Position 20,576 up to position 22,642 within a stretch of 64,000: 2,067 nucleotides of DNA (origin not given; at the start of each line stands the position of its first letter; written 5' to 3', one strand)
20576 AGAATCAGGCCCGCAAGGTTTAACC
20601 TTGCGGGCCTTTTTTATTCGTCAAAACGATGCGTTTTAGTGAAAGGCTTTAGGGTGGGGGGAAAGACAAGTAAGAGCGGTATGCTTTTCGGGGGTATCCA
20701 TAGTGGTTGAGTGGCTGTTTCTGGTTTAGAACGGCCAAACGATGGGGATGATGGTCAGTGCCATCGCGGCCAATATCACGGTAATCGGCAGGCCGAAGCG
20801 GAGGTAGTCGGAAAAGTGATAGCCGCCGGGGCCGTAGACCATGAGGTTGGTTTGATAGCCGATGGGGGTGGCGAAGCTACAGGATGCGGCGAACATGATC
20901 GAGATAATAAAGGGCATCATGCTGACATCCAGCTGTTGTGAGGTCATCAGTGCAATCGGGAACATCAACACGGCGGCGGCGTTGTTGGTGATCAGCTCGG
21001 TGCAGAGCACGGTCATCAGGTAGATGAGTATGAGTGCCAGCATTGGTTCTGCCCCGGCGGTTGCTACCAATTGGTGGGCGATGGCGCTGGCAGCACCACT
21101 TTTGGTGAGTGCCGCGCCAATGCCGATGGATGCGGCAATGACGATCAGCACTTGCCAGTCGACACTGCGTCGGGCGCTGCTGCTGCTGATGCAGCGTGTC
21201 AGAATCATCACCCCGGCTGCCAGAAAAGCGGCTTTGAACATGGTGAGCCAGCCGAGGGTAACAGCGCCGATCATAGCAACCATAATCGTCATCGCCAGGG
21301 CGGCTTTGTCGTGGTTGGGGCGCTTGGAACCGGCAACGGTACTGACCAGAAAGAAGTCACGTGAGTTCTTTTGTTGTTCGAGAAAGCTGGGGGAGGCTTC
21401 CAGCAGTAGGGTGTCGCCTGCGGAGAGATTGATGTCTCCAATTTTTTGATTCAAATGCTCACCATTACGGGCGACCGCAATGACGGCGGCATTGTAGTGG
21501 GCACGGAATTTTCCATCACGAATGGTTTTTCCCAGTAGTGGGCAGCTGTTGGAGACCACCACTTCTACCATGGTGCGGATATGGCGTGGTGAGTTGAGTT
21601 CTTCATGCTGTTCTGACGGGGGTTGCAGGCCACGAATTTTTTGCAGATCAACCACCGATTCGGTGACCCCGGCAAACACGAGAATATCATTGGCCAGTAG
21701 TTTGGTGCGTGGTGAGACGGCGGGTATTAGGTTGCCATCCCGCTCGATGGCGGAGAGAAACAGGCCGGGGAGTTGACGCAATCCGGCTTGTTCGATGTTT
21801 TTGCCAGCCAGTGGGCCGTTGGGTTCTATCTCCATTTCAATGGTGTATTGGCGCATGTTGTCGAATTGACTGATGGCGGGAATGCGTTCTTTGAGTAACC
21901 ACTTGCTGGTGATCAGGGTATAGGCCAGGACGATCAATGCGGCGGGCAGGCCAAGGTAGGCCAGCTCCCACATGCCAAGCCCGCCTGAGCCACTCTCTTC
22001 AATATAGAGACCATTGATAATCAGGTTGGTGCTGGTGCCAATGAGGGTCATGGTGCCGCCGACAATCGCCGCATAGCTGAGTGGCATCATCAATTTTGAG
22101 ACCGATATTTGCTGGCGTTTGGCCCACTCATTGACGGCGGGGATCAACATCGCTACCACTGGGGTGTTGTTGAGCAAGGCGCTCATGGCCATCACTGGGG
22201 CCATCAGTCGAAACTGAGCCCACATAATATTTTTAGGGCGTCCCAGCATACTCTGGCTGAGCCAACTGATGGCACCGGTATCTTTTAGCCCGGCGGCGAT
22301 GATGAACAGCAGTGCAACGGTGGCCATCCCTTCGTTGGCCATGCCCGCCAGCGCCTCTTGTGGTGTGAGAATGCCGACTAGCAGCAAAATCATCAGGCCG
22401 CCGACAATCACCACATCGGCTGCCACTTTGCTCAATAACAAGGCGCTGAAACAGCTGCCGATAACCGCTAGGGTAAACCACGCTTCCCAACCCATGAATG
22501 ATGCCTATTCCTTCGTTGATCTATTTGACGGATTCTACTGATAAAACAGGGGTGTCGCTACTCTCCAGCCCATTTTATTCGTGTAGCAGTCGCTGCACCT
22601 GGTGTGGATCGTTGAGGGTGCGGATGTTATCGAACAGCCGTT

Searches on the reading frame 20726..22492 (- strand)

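Call 59: search_protein_families(library=pfam, proteins=[window:20726-22492:-], max_evalue=0.00001)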
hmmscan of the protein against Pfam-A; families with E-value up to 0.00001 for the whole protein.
window:20726-22492:- (588 aa): 3 families
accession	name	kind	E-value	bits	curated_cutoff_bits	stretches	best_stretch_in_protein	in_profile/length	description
PF03600.22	CitMHS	-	1.6e-66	225.2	31.9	1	18-520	4-320/336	Citrate transporter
PF02080.26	TrkA_C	-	1e-22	80.2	27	2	308-369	1-61/71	TrkA-C domain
PF00939.25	Na_sulph_symp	-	2.5e-13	50.3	27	1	421-587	296-467/472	Sodium:sulfate symporter transmembrane region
